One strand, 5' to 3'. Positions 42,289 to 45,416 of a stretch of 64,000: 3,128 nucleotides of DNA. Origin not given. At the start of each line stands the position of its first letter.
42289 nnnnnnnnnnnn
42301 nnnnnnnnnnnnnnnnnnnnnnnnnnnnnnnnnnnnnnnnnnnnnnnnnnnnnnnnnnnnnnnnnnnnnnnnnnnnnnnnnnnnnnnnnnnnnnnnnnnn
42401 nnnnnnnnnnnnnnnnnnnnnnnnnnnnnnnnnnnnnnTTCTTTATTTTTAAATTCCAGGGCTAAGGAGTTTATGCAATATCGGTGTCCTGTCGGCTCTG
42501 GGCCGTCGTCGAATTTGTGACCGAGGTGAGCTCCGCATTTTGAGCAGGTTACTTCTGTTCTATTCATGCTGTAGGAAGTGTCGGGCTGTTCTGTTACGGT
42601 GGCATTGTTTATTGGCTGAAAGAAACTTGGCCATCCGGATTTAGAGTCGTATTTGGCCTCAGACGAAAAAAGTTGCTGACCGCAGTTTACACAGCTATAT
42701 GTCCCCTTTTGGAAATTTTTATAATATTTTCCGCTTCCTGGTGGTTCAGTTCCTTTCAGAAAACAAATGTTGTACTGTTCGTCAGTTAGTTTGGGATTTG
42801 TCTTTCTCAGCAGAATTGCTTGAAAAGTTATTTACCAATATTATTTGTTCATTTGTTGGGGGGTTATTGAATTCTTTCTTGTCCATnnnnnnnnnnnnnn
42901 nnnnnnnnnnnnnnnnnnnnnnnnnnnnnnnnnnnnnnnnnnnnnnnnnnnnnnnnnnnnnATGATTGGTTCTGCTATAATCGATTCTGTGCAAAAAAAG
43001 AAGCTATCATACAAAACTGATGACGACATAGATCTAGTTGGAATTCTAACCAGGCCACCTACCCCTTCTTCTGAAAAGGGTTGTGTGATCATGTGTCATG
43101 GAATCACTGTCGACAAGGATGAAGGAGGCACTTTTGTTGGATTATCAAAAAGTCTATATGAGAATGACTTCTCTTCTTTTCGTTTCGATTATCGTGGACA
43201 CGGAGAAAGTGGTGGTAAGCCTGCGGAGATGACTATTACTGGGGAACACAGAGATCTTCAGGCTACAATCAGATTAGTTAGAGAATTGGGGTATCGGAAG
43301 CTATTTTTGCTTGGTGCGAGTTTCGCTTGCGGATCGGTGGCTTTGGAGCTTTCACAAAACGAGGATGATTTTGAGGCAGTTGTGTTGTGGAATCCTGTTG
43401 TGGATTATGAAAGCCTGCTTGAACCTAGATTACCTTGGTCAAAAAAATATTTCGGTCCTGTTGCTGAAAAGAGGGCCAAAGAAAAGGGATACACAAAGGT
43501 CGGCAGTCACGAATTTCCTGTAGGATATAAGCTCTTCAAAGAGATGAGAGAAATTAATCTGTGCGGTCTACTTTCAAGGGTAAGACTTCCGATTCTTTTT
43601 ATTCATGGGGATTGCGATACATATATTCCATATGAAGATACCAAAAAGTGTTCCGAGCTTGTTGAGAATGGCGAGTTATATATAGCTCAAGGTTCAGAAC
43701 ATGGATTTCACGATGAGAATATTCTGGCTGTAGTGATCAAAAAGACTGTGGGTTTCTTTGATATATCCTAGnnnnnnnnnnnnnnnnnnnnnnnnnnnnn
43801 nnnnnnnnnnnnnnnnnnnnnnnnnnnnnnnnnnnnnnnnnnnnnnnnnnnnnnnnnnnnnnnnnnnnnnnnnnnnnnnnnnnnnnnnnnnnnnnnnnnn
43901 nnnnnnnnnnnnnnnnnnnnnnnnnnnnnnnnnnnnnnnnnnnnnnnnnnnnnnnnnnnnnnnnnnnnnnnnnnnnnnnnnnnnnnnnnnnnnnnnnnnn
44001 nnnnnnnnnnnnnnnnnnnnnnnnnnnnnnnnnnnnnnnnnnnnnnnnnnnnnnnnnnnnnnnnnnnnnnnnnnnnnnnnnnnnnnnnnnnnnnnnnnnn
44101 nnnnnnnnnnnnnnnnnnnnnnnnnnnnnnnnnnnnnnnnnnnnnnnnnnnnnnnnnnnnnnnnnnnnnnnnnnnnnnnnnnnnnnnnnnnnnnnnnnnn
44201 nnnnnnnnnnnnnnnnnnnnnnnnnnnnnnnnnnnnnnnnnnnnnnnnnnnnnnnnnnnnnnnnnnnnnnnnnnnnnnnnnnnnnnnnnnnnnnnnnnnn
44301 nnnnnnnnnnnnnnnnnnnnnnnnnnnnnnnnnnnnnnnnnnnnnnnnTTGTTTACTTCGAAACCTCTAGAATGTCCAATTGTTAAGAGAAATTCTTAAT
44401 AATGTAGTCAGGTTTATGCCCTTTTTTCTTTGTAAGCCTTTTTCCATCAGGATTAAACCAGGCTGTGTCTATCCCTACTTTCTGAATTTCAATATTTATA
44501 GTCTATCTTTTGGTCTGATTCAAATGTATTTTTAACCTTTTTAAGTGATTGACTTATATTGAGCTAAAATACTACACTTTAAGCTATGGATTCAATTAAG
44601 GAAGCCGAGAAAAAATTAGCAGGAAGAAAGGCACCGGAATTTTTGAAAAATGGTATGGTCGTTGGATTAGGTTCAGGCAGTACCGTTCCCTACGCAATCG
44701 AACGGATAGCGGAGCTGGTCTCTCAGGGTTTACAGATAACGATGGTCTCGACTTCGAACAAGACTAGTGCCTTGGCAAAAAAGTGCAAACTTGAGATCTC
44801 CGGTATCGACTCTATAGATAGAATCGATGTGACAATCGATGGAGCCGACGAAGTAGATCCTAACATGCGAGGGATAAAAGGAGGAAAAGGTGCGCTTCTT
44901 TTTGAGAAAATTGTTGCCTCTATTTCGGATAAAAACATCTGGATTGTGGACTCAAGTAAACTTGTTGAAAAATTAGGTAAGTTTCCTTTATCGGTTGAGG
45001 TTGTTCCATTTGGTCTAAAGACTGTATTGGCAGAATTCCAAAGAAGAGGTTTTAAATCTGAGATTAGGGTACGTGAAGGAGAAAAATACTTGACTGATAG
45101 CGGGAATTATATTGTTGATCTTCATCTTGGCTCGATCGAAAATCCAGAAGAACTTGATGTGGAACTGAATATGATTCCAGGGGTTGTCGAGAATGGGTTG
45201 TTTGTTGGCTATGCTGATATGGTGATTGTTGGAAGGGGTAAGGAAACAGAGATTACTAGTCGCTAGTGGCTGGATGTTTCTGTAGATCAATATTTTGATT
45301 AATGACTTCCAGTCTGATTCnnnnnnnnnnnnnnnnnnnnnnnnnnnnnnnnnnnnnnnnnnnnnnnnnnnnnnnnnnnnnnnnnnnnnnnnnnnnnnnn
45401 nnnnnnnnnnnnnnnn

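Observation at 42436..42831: msrB gene without a canonical start codon, missed by the ORF track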

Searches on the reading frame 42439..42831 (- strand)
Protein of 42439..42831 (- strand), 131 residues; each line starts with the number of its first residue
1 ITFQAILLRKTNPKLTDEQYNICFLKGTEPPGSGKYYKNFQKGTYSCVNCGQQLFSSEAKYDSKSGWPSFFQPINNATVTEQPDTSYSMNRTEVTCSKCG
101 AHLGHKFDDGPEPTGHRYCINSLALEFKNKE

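Call 8: search_protein_families(library=pfam, proteins=[window:42439-42831:-], max_evalue=1)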
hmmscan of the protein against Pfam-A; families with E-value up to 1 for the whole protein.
seq(131 aa): 31 families (the best 25 are shown)
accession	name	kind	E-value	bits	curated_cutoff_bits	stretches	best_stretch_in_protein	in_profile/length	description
PF01641.26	SelR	-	1.8e-49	166.9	24.9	1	15-128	1-115/116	SelR domain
PF24046.1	At4g08330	-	2.9e-06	27.8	27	1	82-114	67-99/129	At4g08330 beta-tent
PF08271.17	Zn_Ribbon_TF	-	6.1e-05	22.9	29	2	36-54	11-29/43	TFIIB zinc-binding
PF13248.11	Zn_ribbon_3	-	0.00019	21.2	27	1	44-58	2-15/26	zinc-ribbon domain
PF03226.21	Yippee-Mis18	-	0.00081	20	26.6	1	45-122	3-85/108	Yippee zinc-binding/DNA-binding /Mis18, centromere assembly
PF10058.14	Zn_ribbon_10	-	0.0016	18.6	24.2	1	86-106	15-35/54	ER junction formation factor lunapark, zinc ribbon finger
PF22289.1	DmmA-like_C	-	0.0025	18.2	27.4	1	89-103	14-28/44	Dimethylamine monooxygenase subunit DmmA-like, C-terminal domain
PF13240.11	Zn_Ribbon_1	-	0.0026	18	25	1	94-103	14-23/23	zinc-ribbon domain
PF10601.15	zf-LITAF-like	-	0.0097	16.5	23.8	0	88-106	51-69/70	LITAF-like zinc ribbon domain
PF14354.12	Lar_restr_allev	-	0.011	16.4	28.6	0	77-108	13-40/58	Restriction alleviation protein Lar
PF06170.17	DUF983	-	0.024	15.4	22.6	0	93-111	8-27/85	Protein of unknown function (DUF983)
PF14279.12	HNH_5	-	0.028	14.8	27.5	1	90-109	30-49/56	HNH endonuclease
PF24445.1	DUF7564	-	0.031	15.1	32.2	0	89-102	1-14/76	Family of unknown function (DUF7564)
PF24458.1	DUF7573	-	0.031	14.7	30.2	0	86-109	4-27/39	Domain of unknown function (DUF7573)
PF24443.1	DUF7562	-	0.033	14.8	27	0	41-65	8-32/95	Family of unknown function (DUF7562)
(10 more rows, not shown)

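Call 11: find_related_loci(query=window:42439-42792:-, collection=genome_contigs, flank=3000)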
Query seq(118 aa) (118 aa) in genome_contigs; peptide patterns used: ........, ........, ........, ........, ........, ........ (x = any residue, [..] = any of these).
261 stretches matched a pattern; 173 encode a relative of the query (tblastn E <= 1e-3); the best 80 are kept; 80 distinct loci.
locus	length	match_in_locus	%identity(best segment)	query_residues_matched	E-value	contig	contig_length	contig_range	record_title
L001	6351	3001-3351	61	1-117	2e-45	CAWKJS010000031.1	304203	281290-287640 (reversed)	MAG: uncultured Nitrososphaeraceae archaeon isolate MFD01916.bin.2.53 genome assembly, contig: contig_8021, whole genome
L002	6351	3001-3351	61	1-117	2e-45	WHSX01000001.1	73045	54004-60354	MAG: Candidatus Nitrosocosmicus sp. isolate Dino_bin19 NODE_1_length_73045_cov_4.997589, whole genome shotgun sequence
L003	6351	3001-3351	60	1-117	4e-45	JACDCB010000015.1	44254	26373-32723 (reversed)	MAG: Nitrosopumilus sp. isolate MGR_bin297 SD2897-2912_k127_3262400, whole genome shotgun sequence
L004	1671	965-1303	58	2-114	4e-46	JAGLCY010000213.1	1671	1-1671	MAG: Candidatus Krumholzibacteriia bacterium isolate SW_4_19 ROV167.bin.19.fa_213, whole genome shotgun sequence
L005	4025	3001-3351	59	2-118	5e-45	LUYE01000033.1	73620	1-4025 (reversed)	MAG: Methanosarcinales archaeon Methan_01 Methan_01_contig_253, whole genome shotgun sequence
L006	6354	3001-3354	58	1-118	3e-45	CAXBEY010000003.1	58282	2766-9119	MAG TPA_asm: uncultured Alphaproteobacteria bacterium isolate ERR2762125_concoct_1 genome assembly, contig: ERZ3421902.2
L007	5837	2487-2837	60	1-117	1e-44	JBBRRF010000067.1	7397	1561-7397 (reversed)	MAG: Candidatus Nitrosocosmicus sp. isolate Ls6-A1 LS6_sbin.84_K_1444423_L_7397_cov_7.0000, whole genome shotgun sequenc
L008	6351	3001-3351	59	1-117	9e-45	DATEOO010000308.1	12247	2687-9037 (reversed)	MAG TPA_asm: Candidatus Nitrosocosmicus sp. isolate SMAG_U8997 k141_2414880, whole genome shotgun sequence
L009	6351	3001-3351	60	1-117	5e-44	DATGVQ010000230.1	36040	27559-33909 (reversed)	MAG TPA_asm: Acidiferrobacterales bacterium isolate SMAG_U10560 k141_798162, whole genome shotgun sequence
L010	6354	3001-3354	58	1-118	6e-44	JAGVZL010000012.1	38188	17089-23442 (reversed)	Candidatus Woesearchaeota archaeon isolate RIFOXYB1_FULL_31_12 rifoxyb1_full_scaffold_337, whole genome shotgun sequence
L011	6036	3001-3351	56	2-118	1e-43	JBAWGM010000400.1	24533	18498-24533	MAG: Thiobacillaceae bacterium isolate MFD04234_ilm_asm_bin18 k127_271398, whole genome shotgun sequence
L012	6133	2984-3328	59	2-118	9e-44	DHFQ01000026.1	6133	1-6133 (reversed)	MAG TPA_asm: Candidatus Aminicenantes bacterium UBA4820 UBA4820_contig_121930, whole genome shotgun sequence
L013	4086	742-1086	59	1-115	8e-44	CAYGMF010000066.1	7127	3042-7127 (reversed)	MAG TPA_asm: uncultured bacterium isolate ERP117304_co1_136 genome assembly, contig: NODE_9095_length_7127_cov_35.806985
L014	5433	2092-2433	61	1-114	2e-43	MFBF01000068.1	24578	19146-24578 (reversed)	MAG: Candidatus Curtissbacteria bacterium RIFCSPHIGHO2_02_FULL_42_15 rifcsphigho2_02_scaffold_9199, whole genome shotgun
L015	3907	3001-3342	60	1-114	5e-42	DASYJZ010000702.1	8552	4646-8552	MAG TPA_asm: Longimicrobium sp. isolate SMAG_U4308 k141_1902529, whole genome shotgun sequence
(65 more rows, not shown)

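Call 13: find_related_loci(query=window:42439-42792:-, collection=metagenome_contigs, flank=3000)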
Query seq(118 aa) (118 aa) in metagenome_contigs; peptide patterns used: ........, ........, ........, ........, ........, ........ (x = any residue, [..] = any of these).
464 stretches matched a pattern; 313 encode a relative of the query (tblastn E <= 1e-3); the best 80 are kept; 80 distinct loci.
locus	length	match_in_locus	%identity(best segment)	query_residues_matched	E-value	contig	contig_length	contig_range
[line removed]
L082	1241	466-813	66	1-115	1e-52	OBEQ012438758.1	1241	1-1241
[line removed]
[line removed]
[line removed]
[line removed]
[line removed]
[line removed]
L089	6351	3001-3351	59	2-118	3e-45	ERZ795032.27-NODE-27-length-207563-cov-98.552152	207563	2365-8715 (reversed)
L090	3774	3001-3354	58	1-118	2e-45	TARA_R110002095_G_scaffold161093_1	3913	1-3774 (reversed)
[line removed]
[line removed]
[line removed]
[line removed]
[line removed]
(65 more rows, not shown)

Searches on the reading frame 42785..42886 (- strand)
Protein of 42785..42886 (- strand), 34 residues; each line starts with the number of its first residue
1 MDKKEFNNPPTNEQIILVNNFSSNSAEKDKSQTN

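Call 8: search_protein_families(library=pfam, proteins=[window:42785-42886:-], max_evalue=1)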
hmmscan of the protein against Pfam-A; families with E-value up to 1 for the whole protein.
seq(34 aa): 0 families

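Call 55: search_protein_representatives(protein=window:42785-42886:-)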
Query: 34 residues. Proteins with E-value up to 0.001 (for the whole library): 1; up to 1e-10: 1; up to 1e-30: 0. The best 1 are listed.
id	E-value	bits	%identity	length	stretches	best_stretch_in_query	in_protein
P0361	3.3e-14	64.8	100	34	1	1-34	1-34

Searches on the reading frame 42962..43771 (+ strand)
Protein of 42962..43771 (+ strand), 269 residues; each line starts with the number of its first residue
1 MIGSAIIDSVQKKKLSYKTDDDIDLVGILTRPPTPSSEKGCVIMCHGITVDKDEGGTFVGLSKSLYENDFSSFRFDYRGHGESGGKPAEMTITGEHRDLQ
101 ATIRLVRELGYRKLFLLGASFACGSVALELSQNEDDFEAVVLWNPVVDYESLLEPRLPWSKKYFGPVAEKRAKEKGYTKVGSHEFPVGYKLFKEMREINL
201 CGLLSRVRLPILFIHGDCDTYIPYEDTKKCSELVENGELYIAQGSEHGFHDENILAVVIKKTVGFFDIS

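Call 18: search_protein_families(library=pfam, proteins=[window:42962-43771:+], max_evalue=0.001)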
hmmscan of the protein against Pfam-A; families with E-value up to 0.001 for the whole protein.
window:42962-43771:+ (269 aa): 4 families
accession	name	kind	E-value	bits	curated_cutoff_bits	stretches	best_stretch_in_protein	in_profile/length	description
PF12146.15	Hydrolase_4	-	1e-18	68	27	1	38-173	3-135/239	Serine aminopeptidase, S33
PF00561.26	Abhydrolase_1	-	1.1e-12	48.6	25.8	1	42-165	3-125/245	alpha/beta hydrolase fold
PF12697.13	Abhydrolase_6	-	7.6e-06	27.2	26.3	1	42-166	1-114/217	Alpha/beta hydrolase family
PF00326.27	Peptidase_S9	-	8.9e-05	22.5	22.6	1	67-266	12-206/213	Prolyl oligopeptidase family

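Call 20: find_homologous_proteins(query=window:42962-43771:+)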
Query window:42962-43771:+ (269 aa): 220 proteins with E <= 0.001 among 1004 candidates; the best 120 are listed.
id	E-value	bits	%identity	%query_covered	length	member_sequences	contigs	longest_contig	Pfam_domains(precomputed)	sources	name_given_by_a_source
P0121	4.0e-180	615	100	100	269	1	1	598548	PF12697.14,PF00561.27,PF12146.16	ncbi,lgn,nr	ncbi:alpha/beta fold hydrolase [Candidatus Dojkabacteria bacterium]|nr:alpha/beta fold hydrolase [Ca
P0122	4.8e-76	274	49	88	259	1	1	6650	PF00326.28,PF20408.5,PF12697.14,PF01738.25,PF00561.27,PF02273.22,PF12146.16,PF20434.6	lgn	-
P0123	3.9e-74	268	48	89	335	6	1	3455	PF02129.25,PF00326.28,PF20408.5,PF12697.14,PF01738.25,PF00561.27,PF02273.22,PF12146.16,PF20434.6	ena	-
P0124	1.6e-72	262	47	90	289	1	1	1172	PF00326.28,PF20408.5,PF12697.14,PF01738.25,PF00561.27,PF12146.16,PF20434.6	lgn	-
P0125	2.5e-72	262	45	96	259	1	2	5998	PF02129.25,PF00326.28,PF20408.5,PF12697.14,PF01738.25,PF00561.27,PF02273.22,PF12146.16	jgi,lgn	jgi:hypothetical protein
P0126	3.5e-72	261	47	89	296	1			PF00326.28,PF20408.5,PF12697.14,PF01738.25,PF00561.27,PF02273.22,PF12146.16,PF20434.6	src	-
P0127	4.2e-72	261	46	89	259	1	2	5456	PF00326.28,PF20408.5,PF12697.14,PF00561.27,PF02273.22,PF12146.16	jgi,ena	-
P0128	4.3e-72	261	48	90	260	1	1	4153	PF02129.25,PF00326.28,PF20408.5,PF12697.14,PF01738.25,PF00561.27,PF12146.16,PF08386.17,PF20434.6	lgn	-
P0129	2.9e-71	258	45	94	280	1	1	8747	PF00326.28,PF20408.5,PF12697.14,PF01738.25,PF00561.27,PF02273.22,PF12146.16,PF20434.6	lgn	-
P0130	4.7e-71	258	46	89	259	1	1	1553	PF02129.25,PF00326.28,PF20408.5,PF12697.14,PF01738.25,PF12695.14,PF00561.27,PF02273.22,PF12146.16,PF20434.6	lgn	-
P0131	4.8e-71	258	48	89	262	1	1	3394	PF02129.25,PF00326.28,PF20408.5,PF12697.14,PF01738.25,PF00561.27,PF02273.22,PF12146.16,PF20434.6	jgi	-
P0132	5.4e-71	257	47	89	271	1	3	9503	PF02129.25,PF00326.28,PF20408.5,PF12697.14,PF01738.25,PF00561.27,PF02273.22,PF12146.16,PF08386.17,PF20434.6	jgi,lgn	-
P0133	2.2e-70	256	47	90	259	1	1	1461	PF00326.28,PF20408.5,PF12697.14,PF01738.25,PF00561.27,PF12146.16,PF20434.6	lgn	-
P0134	4.5e-70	254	47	95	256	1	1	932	PF00326.28,PF20408.5,PF12697.14,PF01738.25,PF00561.27,PF02273.22,PF12146.16,PF08386.17,PF20434.6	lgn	-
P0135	6.0e-70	254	47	89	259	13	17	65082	PF02129.25,PF00326.28,PF20408.5,PF00561.27,PF02273.22,PF12146.16,PF20434.6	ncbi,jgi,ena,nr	ncbi:MAG: hypothetical protein A2953_01600 [Candidatus Levybacteria bacterium RIFCSPLOWO2_01_FULL_36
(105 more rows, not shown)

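Call 21: find_encoding_contigs(protein=P0121, flank=3000, max_places=10)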
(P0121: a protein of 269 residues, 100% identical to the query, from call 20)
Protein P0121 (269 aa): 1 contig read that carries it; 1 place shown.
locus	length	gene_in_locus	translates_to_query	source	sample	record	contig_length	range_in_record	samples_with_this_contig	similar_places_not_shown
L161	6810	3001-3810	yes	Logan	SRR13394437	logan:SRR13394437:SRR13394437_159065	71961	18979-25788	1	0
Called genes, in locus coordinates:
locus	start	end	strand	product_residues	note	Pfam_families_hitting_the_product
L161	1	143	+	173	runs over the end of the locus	-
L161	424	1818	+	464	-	PF04326:SLFN_AlbA_2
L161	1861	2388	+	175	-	-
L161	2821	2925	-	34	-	-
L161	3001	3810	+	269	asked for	PF00561:Abhydrolase_1, PF12146:Hydrolase_4, PF12697:Abhydrolase_6 (weak)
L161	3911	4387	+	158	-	PF01988:VIT1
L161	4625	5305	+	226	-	PF06026:Rib_5-P_isom_A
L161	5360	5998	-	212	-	PF17032:Zn_ribbon_15 (faint), PF12773:DZR, PF13240:Zn_Ribbon_1 (weak), PF13248:Zn_ribbon_3 (weak), PF24463:DUF7577 (weak), PF24460:DUF7575 (weak), PF13240:Zn_Ribbon_1, PF13248:Zn_ribbon_3 (weak)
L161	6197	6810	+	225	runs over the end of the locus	PF27309:MJ0753_N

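Call 37: list_cluster_members(proteins=[P0001, P0121])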
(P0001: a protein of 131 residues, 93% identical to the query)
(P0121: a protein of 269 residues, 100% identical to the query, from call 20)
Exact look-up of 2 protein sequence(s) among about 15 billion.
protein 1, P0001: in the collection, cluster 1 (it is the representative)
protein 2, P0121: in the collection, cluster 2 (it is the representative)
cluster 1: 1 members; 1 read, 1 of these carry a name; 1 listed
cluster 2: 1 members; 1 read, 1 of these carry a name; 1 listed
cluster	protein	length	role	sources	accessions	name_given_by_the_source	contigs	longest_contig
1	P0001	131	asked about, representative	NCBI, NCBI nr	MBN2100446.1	peptide-methionine (R)-S-oxide reductase MsrB [Candidatus Dojkabacteria bacterium]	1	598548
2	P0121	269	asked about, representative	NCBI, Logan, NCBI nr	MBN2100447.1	alpha/beta fold hydrolase [Candidatus Dojkabacteria bacterium]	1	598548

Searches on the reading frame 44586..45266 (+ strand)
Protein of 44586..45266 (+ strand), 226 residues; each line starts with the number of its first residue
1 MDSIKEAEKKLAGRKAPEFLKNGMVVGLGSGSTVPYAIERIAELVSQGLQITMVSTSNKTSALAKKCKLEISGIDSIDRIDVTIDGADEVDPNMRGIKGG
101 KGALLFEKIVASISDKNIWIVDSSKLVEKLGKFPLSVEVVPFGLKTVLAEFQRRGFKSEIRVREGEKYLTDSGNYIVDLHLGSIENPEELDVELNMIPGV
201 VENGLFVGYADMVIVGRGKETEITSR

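Call 18: search_protein_families(library=pfam, proteins=[window:44586-45266:+], max_evalue=0.001)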
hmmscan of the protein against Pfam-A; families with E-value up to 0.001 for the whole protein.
window:44586-45266:+ (226 aa): 2 families
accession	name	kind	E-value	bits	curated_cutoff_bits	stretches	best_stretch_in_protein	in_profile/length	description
PF06026.20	Rib_5-P_isom_A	-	5.9e-60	202.2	26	1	53-218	2-171/173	Ribose 5-phosphate isomerase A (phosphoriboisomerase A)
PF00455.28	DeoRC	-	0.00023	21.6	31.8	0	6-45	3-42/160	DeoR C terminal sensor domain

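Call 48: find_homologous_proteins(query=window:44586-45266:+, max_evalue=1e-30)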
Query window:44586-45266:+ (226 aa): 7062 proteins with E <= 1e-30 among 8000 candidates; the best 120 are listed.
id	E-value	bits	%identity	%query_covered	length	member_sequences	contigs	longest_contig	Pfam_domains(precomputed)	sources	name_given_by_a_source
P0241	8.2e-139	478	100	100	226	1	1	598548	PF06026.21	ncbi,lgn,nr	ncbi:ribose-5-phosphate isomerase RpiA [Candidatus Dojkabacteria bacterium]|nr:ribose-5-phosphate is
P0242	2.1e-78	281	58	98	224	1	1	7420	PF06026.21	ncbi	-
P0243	4.0e-78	280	59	99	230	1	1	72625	PF06026.21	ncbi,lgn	ncbi:MAG: ribose-5-phosphate isomerase RpiA [candidate division WOR-3 bacterium]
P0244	4.7e-78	279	57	98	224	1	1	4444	PF06026.21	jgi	-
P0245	1.4e-76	275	56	98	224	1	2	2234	PF06026.21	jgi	jgi:ribose 5-phosphate isomerase A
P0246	2.8e-76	274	57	98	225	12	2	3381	PF06026.21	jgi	jgi:ribose 5-phosphate isomerase A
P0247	3.4e-76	273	55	98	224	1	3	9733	PF06026.21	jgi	-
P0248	4.0e-76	273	57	98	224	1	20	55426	PF06026.21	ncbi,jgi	-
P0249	4.3e-76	273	56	98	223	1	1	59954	PF06026.21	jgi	jgi:ribose 5-phosphate isomerase A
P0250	5.8e-76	273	59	99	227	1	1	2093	PF00455.29,PF06026.21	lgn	-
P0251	1.4e-75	271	58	98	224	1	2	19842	PF06026.21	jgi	jgi:ribose 5-phosphate isomerase A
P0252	4.8e-75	270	55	98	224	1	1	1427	PF06026.21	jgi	jgi:ribose 5-phosphate isomerase A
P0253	5.6e-75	269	57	97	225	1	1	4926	PF06026.21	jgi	jgi:ribose 5-phosphate isomerase A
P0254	7.5e-75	269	55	99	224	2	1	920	PF06026.21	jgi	jgi:ribose 5-phosphate isomerase A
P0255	9.6e-75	269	55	98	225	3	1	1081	PF06026.21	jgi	jgi:ribose 5-phosphate isomerase A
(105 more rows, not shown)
